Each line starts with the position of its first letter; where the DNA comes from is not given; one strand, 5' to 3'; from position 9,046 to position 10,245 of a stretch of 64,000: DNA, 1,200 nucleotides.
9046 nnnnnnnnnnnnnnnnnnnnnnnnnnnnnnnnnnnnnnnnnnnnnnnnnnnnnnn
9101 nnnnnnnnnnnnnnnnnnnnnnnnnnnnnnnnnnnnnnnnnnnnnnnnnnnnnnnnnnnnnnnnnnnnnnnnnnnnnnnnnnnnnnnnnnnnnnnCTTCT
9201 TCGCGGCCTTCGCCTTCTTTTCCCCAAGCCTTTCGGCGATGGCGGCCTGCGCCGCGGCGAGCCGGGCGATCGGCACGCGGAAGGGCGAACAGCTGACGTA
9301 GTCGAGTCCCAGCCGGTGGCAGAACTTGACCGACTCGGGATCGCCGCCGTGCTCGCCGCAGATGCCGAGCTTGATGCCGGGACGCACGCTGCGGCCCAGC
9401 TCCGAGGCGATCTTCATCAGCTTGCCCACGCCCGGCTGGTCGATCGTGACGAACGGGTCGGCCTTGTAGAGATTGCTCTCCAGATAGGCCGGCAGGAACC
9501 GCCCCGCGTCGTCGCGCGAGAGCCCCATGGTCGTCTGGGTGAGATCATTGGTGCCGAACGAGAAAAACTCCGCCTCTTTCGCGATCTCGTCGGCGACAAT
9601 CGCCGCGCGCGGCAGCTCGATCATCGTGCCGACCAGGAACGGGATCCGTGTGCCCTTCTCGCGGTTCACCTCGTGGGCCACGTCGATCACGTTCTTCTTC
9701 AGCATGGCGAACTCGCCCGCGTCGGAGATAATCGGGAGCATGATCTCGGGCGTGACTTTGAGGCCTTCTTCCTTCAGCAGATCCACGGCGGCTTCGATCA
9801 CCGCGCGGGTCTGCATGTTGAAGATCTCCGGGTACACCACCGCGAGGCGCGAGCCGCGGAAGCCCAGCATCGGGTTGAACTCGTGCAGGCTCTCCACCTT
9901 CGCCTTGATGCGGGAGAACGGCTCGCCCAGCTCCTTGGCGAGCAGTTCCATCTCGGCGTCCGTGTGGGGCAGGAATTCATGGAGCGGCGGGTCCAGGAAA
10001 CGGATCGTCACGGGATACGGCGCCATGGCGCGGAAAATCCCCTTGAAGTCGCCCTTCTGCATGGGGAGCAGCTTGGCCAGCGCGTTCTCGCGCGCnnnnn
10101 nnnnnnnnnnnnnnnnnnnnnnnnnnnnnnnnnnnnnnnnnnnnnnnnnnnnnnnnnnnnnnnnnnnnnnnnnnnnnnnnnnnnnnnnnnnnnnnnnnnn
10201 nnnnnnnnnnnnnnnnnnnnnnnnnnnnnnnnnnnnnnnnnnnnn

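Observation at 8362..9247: Doc/Phd toxin-antitoxin mini-cassette flanked by 51-bp perfect direct repeats copying the ppdK 3' end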

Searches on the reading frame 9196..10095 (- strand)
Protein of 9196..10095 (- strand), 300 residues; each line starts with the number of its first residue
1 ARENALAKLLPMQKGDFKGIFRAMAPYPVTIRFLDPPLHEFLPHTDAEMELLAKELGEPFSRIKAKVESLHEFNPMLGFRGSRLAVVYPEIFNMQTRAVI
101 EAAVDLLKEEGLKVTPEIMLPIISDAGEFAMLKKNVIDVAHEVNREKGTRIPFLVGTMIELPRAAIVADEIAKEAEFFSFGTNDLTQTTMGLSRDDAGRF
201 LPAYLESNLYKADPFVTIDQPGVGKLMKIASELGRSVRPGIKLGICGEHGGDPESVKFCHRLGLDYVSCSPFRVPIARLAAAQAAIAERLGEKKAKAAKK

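Call 17: find_related_loci(query=window:9196-10095:-, collection=genome_contigs, flank=6000)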
Query window:9196-10095:- (300 aa) in genome_contigs; peptide patterns used: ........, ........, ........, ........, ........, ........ (x = any residue, [..] = any of these).
600 stretches matched a pattern (row limit reached: there are more); 540 encode a relative of the query (tblastn E <= 1e-3); the best 80 are kept; 80 distinct loci.
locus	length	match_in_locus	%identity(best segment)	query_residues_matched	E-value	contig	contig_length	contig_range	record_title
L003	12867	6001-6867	67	1-289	6e-135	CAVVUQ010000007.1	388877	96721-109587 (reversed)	MAG: uncultured delta proteobacterium isolate MFD02979.bin.1.211 genome assembly, contig: contig_35911, whole genome sho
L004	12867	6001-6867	67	1-289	5e-130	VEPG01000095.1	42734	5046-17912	MAG: Desulfuromonas sp. isolate MnB_14 Mn-Desulfuromonas-1_242, whole genome shotgun sequence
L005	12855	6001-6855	64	2-286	1e-127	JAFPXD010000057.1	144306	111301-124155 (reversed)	MAG: Clostridia bacterium isolate RGIG1555 Goat_Abomasum-6__c516925, whole genome shotgun sequence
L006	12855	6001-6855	64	2-286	3e-127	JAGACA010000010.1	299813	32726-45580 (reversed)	MAG: Clostridia bacterium isolate RGIG8305 Water_buffalos_Rumen.Co__c1891427, whole genome shotgun sequence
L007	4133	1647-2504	64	1-286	2e-128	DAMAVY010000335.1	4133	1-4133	MAG TPA_asm: Clostridium sp. isolate CTOTU48541 NODE_1225_length_4133_cov_3.805542, whole genome shotgun sequence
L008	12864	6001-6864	63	2-289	2e-126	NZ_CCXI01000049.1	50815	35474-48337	Clostridium polynesiense strain MS1, whole genome shotgun sequence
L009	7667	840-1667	63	1-276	6e-126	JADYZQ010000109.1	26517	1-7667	MAG: Deltaproteobacteria bacterium isolate SJ577 c_000000322795, whole genome shotgun sequence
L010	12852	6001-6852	65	2-286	2e-125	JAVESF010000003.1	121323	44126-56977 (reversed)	MAG: Acholeplasma sp. isolate BF1_46 scaffold_217_c1_biofilm_2017, whole genome shotgun sequence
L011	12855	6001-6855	64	2-286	1e-125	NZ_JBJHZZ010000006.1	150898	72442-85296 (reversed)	Candidatus Clostridium stratigraminis strain WILCCON 0185 NODE_6_length_150898_cov_185.619854, whole genome shotgun sequ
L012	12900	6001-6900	63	1-300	2e-125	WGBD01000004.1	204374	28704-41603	MAG: Candidatus Omnitrophota bacterium isolate S143_95 k151_165057, whole genome shotgun sequence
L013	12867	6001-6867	59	1-289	6e-125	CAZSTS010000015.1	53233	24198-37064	MAG TPA_asm: uncultured Nitrospirales bacterium isolate SRP200020_co4_91 genome assembly, contig: NODE_591_length_53233_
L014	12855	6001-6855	64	1-286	4e-125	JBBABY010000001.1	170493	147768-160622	MAG: archaeon isolate SO_2017_LW1_34 NODE_22_length_170493_cov_1.622730_LW64-88_2017, whole genome shotgun sequence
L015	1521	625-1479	63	2-286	1e-134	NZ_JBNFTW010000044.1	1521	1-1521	Desulfosporosinus sp. SYSU MS00001 NODE_45_length_1521_cov_0.680775, whole genome shotgun sequence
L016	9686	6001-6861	63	2-289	2e-124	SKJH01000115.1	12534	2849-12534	MAG: Bacilli bacterium isolate CSBr16_96 CSBr16-5279, whole genome shotgun sequence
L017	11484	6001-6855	64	1-286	2e-124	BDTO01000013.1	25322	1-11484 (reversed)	Bacterium BMS3Bbin05 DNA, contig: NODE_37, whole genome shotgun sequence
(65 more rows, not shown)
